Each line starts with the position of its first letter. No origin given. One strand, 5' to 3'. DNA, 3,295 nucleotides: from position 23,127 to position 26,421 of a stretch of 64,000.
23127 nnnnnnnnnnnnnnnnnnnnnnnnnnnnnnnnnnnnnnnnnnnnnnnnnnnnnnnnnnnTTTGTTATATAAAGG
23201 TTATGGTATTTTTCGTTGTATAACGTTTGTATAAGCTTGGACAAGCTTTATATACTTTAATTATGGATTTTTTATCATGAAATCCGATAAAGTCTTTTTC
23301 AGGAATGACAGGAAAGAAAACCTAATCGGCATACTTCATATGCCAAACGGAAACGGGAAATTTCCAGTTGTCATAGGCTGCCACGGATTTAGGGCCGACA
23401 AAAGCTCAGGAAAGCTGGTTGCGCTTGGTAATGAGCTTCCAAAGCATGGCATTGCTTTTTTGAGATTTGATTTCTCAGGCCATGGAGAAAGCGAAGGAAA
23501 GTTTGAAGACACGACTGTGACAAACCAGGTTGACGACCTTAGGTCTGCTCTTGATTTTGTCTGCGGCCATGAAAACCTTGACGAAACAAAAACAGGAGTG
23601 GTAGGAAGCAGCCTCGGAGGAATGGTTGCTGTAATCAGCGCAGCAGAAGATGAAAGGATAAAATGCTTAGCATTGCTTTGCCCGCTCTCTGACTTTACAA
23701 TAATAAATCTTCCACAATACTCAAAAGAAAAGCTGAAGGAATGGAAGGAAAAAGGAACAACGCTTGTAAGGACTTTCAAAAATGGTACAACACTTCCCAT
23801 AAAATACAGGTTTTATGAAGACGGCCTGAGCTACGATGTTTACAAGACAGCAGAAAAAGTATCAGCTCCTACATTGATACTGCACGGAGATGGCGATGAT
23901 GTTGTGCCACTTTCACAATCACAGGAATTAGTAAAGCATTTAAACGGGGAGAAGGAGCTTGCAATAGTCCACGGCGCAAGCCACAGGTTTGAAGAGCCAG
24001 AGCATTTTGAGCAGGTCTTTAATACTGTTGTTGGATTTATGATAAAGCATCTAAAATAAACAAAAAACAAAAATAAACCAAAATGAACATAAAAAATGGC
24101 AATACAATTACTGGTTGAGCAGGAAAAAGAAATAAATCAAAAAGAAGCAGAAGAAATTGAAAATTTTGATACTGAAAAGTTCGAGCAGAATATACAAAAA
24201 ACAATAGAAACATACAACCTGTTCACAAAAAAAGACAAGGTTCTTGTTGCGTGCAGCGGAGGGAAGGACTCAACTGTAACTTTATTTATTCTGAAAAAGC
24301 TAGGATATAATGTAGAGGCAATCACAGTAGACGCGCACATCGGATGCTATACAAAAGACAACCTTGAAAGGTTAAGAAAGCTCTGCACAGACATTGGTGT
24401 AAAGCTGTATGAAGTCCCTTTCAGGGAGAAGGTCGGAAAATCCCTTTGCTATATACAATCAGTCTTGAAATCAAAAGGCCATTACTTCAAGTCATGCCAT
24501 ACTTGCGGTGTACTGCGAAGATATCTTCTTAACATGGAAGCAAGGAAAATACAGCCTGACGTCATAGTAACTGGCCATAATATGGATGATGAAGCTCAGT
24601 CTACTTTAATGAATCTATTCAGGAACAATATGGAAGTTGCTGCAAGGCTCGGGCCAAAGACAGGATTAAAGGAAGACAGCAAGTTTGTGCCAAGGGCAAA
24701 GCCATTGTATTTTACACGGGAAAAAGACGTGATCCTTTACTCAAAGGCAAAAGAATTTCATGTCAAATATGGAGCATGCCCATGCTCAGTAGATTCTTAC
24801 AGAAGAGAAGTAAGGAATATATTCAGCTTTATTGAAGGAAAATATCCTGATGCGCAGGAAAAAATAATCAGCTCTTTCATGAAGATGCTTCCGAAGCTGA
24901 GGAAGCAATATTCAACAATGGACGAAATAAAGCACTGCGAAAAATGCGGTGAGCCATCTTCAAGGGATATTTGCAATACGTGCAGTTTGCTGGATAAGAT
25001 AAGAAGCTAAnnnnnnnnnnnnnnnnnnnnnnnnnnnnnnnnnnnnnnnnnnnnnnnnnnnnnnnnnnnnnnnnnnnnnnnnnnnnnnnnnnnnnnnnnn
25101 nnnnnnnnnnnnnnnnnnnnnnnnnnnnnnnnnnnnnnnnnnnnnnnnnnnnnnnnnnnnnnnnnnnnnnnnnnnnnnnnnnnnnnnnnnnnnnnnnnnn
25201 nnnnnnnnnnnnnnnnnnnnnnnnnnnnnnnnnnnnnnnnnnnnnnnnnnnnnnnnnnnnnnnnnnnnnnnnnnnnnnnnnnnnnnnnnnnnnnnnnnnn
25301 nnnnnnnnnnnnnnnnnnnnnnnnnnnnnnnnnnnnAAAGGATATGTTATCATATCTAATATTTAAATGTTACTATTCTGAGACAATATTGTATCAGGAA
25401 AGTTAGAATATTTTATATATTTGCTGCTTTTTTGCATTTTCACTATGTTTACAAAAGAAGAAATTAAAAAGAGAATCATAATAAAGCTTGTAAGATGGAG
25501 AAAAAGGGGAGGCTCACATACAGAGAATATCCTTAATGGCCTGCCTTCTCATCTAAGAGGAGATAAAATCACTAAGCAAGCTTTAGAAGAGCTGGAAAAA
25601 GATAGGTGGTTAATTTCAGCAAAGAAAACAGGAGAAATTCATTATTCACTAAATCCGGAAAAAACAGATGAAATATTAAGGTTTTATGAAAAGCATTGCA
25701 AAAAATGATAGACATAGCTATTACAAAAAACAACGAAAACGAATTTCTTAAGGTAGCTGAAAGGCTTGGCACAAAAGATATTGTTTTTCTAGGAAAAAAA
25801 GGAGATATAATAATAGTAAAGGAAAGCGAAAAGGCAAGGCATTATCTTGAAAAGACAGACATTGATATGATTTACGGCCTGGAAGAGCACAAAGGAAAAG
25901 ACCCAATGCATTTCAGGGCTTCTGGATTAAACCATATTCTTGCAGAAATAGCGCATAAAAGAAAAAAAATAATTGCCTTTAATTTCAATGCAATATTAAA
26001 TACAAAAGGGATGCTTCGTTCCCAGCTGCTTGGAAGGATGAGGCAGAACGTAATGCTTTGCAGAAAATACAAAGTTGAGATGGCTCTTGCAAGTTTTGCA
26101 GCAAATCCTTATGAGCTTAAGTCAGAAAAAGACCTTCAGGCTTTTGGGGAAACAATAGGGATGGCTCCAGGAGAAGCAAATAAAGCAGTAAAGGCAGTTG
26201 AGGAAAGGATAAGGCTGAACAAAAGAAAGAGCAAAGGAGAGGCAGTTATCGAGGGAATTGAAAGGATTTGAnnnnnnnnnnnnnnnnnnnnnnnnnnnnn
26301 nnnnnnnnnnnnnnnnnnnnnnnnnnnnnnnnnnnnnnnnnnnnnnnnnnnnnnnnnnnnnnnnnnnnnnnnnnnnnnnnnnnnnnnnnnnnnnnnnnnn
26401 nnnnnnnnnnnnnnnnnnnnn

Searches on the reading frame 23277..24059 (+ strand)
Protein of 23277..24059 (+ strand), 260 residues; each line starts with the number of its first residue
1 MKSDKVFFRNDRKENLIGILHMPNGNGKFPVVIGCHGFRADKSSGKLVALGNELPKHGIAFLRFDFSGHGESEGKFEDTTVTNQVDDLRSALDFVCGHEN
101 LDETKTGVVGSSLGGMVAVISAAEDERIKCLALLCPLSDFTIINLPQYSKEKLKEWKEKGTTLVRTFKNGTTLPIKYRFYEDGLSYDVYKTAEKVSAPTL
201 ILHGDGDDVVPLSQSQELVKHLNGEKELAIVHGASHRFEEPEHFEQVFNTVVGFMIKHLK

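Call 39: search_protein_families(library=pfam, proteins=[window:23277-24059:+], max_evalue=0.001)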
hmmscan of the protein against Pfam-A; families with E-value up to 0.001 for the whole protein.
window:23277-24059:+ (260 aa): 16 families
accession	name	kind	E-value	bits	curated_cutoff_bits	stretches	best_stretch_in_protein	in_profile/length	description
PF12146.15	Hydrolase_4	-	1e-23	84.4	27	2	31-141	6-114/239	Serine aminopeptidase, S33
PF00561.26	Abhydrolase_1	-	2.8e-17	63.6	25.8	1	30-157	1-123/245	alpha/beta hydrolase fold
PF00326.27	Peptidase_S9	-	2.1e-15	57.2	22.6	1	57-260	13-211/213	Prolyl oligopeptidase family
PF02129.25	Peptidase_S15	-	5.8e-14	52.8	23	1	22-140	11-132/262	X-Pro dipeptidyl-peptidase (S15 family)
PF20434.5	BD-FAE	-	1.5e-11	44.7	26.8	1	23-222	7-215/215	BD-FAE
PF12697.13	Abhydrolase_6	-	1.2e-09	39.6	26.3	1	34-238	3-206/217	Alpha/beta hydrolase family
PF05448.18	AXE1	-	1.2e-09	37.8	21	1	87-238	159-305/321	Acetyl xylan esterase (AXE1)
PF20408.4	Abhydrolase_11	-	8.2e-08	32.7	27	1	31-133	4-104/193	Alpha/beta hydrolase domain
PF03959.19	FSH1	-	9.3e-08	32.4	21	1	77-237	74-200/211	Serine hydrolase (FSH1)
PF06500.17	FrsA-like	-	1.1e-07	31.5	22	1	11-137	176-299/414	Esterase FrsA-like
PF12740.14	PETase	-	2.7e-06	27.4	28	0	23-137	47-158/263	PET hydrolase-like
PF01738.24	DLH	-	3.7e-06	27.1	21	0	190-242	137-192/217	Dienelactone hydrolase family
PF05728.18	UPF0227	-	0.0003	21.2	21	1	103-243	58-177/187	Uncharacterised protein family (UPF0227)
PF07859.19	Abhydrolase_3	-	0.00052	20.3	25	1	83-152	47-124/210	alpha/beta hydrolase fold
PF08840.17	BAAT_C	-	0.00059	20.4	20.9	1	90-241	8-163/210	BAAT / Acyl-CoA thioester hydrolase C terminal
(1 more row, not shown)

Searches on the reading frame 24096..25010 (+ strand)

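Call 39: search_protein_families(library=pfam, proteins=[window:24096-25010:+], max_evalue=0.001)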
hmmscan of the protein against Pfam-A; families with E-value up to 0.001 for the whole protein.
window:24096-25010:+ (304 aa): 8 families
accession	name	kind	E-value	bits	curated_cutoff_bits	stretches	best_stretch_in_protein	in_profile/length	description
PF01171.26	ATP_bind_3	-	1.2e-09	38.6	27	1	48-217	1-157/182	PP-loop family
PF03054.22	tRNA_Me_trans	-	6.4e-09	36.2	20.6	1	48-166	2-131/202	tRNA methyl transferase HUP domain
PF06508.19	QueC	-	6e-07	29.6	22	1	48-111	1-64/210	Queuosine biosynthesis protein QueC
PF02568.20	ThiI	-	2.6e-06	27.6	20.5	1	46-175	3-130/197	Thiamine biosynthesis protein (ThiI)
PF16503.10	zn-ribbon_14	-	2.2e-05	24.3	34.9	1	280-301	2-23/32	Zinc-ribbon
PF00764.25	Arginosuc_synth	-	4.6e-05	23.9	27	1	48-136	1-86/162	Arginosuccinate synthase N-terminal HUP domain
PF24167.1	DUF7411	-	0.00015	21.9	28.7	0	48-116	2-65/194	Family of unknown function (DUF7411)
PF01507.26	PAPS_reduct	-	0.00094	19.7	22.5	0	49-220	2-153/175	Phosphoadenosine phosphosulfate reductase domain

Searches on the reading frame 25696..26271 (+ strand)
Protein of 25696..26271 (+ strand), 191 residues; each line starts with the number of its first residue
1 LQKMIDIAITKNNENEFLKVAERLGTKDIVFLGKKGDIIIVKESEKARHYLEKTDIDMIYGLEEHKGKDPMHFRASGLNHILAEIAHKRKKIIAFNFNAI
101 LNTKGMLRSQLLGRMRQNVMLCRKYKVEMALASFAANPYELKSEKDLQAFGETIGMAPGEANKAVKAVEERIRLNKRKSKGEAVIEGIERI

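Call 106: search_protein_families(library=pfam, proteins=[window:25696-26271:+], max_evalue=0.001)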
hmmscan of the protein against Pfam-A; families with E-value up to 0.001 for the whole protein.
window:25696-26271:+ (191 aa): 1 family
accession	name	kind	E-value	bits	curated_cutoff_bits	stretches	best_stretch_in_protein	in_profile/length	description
PF01876.22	RNase_P_p30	-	6.6e-13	49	35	1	72-166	120-212/214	RNase P subunit p30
